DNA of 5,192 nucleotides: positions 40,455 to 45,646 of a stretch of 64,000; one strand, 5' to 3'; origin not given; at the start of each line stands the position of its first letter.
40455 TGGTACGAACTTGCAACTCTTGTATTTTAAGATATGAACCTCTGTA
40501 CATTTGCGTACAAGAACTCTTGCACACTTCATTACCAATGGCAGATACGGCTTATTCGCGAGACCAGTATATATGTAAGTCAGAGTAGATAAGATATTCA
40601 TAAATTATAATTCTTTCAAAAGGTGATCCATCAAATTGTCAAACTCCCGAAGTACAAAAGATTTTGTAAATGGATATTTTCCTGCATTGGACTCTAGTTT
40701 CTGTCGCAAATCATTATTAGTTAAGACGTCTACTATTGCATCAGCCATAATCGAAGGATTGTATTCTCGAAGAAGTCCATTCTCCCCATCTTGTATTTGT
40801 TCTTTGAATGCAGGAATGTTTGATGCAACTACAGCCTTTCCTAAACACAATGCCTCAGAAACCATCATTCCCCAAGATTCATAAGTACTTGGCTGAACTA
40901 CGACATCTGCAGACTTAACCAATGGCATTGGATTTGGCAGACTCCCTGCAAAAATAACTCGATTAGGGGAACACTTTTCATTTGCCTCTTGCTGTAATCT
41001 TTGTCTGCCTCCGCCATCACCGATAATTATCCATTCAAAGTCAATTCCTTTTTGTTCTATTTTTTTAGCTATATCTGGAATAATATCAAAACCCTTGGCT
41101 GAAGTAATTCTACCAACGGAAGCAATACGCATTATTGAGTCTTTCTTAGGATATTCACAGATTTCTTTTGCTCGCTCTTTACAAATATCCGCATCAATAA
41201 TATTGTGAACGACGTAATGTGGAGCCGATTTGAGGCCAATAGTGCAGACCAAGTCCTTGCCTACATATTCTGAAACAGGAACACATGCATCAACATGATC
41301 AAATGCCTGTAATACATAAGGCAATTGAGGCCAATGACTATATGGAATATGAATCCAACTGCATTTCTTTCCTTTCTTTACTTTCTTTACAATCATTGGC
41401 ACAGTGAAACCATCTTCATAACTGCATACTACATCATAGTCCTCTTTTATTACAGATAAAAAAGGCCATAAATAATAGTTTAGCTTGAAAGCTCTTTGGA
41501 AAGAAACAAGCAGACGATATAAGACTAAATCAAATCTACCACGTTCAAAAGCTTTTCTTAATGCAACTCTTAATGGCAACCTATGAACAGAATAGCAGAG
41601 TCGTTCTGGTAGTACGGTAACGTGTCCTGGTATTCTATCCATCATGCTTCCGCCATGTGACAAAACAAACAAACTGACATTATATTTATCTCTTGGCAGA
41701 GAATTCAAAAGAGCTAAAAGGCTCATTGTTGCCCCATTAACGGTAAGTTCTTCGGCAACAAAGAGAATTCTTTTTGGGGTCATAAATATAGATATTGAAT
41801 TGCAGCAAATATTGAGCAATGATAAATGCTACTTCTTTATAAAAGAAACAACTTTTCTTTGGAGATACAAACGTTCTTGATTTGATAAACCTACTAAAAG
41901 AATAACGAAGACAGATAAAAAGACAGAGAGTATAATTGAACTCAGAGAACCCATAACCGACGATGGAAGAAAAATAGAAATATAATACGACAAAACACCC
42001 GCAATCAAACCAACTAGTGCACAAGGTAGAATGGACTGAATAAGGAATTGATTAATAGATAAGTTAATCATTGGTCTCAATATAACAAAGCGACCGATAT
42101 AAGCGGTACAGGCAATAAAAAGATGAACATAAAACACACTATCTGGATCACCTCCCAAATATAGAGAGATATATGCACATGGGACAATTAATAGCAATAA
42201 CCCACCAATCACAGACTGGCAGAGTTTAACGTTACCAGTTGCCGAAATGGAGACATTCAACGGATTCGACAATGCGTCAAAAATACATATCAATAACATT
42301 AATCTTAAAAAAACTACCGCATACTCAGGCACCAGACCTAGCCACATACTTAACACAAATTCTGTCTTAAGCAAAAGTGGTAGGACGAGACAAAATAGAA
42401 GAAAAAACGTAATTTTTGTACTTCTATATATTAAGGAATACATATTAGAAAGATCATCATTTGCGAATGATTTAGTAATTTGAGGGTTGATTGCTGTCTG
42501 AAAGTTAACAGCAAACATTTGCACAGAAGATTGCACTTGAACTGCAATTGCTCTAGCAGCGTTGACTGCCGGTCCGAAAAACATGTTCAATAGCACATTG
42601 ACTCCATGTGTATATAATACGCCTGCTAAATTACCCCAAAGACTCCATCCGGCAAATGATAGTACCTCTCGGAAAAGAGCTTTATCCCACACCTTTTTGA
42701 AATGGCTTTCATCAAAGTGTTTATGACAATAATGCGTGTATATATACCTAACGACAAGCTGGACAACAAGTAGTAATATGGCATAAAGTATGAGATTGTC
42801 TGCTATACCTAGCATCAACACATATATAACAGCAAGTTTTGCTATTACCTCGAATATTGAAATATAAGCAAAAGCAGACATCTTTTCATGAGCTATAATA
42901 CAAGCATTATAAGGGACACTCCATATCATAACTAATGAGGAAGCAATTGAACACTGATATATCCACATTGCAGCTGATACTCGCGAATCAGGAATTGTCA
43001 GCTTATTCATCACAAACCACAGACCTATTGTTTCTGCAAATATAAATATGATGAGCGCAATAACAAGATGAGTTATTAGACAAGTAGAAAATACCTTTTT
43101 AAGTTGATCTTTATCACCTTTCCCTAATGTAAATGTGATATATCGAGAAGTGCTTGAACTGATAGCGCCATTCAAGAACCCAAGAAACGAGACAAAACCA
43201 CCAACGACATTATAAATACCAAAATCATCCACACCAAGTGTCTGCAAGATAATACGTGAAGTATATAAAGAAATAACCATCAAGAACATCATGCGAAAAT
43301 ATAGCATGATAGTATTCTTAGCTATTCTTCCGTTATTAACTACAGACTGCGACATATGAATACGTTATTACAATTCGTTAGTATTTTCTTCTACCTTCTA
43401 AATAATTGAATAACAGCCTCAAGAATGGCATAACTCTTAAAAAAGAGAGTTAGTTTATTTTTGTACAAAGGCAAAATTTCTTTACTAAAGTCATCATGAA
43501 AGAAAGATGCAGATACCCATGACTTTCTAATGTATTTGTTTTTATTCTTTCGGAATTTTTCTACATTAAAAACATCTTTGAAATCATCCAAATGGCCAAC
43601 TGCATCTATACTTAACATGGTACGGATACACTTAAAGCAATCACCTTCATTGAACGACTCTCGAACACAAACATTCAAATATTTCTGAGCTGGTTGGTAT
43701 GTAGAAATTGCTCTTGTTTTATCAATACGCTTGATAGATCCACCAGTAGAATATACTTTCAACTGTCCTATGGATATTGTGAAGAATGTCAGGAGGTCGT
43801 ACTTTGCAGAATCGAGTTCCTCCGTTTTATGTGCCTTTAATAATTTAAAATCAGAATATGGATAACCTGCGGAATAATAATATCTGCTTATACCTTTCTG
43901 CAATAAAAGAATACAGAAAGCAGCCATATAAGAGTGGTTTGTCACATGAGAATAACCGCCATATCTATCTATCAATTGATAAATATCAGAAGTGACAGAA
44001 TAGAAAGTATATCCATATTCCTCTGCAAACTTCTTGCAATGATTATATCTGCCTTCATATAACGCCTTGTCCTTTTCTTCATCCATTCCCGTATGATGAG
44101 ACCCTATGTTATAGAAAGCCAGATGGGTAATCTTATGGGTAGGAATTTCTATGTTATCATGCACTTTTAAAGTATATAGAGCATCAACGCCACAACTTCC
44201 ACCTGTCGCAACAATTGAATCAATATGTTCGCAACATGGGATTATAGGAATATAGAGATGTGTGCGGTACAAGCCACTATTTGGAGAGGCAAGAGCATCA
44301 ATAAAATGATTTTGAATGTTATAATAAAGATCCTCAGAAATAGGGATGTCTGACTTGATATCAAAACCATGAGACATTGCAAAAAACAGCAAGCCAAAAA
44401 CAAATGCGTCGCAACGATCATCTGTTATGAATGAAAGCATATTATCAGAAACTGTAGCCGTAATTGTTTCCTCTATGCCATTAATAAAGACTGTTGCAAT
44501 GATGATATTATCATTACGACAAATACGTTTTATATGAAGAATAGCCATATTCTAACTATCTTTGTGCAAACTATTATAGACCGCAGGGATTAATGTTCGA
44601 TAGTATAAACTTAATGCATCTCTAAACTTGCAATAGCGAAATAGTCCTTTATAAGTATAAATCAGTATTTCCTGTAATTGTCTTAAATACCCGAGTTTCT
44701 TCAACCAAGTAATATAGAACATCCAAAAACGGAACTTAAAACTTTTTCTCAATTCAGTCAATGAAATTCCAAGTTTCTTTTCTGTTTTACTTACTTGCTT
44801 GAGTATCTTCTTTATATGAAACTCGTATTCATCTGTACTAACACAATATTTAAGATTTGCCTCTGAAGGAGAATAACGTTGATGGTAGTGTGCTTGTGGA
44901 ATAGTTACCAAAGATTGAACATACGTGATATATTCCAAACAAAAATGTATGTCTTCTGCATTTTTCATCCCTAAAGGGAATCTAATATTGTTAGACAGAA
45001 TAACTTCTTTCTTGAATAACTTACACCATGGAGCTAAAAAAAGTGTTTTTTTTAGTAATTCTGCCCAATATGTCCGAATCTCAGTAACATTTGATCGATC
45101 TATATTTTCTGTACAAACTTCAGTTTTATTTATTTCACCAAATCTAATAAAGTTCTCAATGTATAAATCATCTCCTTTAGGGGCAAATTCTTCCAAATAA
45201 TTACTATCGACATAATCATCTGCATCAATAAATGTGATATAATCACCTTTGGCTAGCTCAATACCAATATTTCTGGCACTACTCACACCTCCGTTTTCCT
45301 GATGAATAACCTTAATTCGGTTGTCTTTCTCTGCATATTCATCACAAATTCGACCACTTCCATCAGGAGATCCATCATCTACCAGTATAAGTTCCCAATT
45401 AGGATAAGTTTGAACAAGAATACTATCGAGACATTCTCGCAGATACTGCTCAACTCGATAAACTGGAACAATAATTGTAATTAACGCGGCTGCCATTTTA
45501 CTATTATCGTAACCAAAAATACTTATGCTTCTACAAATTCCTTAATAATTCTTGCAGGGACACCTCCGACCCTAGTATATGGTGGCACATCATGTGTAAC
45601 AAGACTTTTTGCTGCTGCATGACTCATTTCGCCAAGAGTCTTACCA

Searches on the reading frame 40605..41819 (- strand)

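Call 99: search_protein_families(library=pfam, proteins=[window:40605-41819:-], max_evalue=0.00001)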
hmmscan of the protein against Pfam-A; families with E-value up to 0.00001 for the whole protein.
window:40605-41819:- (404 aa): 3 families
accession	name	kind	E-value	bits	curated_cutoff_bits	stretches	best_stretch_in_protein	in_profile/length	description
PF00534.26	Glycos_transf_1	-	2.2e-31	109.1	26.4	1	231-380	17-170/172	Glycosyl transferases group 1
PF13692.12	Glyco_trans_1_4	-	5e-26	92.1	27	1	232-368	4-142/142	Glycosyl transferases group 1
PF13439.12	Glyco_transf_4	-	1.3e-10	42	28.5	1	27-211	1-169/170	Glycosyltransferase Family 4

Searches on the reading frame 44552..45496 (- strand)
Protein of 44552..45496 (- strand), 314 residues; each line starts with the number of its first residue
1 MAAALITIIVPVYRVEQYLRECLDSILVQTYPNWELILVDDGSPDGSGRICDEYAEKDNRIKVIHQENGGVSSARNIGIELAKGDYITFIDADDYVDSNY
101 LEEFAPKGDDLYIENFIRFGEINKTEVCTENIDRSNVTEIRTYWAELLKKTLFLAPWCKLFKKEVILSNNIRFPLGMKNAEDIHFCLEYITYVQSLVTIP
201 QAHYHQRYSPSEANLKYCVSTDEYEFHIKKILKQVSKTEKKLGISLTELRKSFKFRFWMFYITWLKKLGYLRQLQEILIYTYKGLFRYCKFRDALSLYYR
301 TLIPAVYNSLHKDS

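Call 100: search_protein_families(library=pfam, proteins=[window:44552-45496:-], max_evalue=0.00001)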
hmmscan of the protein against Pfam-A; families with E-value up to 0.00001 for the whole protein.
window:44552-45496:- (314 aa): 3 families
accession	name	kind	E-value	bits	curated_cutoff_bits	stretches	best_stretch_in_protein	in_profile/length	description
PF00535.33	Glycos_transf_2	-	5.1e-39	134.3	23.3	1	7-166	1-164/168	Glycosyl transferase family 2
PF13641.12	Glyco_tranf_2_3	-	1.2e-15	58.6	27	1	6-188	3-193/230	Glycosyltransferase like family 2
PF10111.15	Glyco_tranf_2_2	-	2.1e-11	44.3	27.3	1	7-105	1-103/276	Glycosyltransferase like family 2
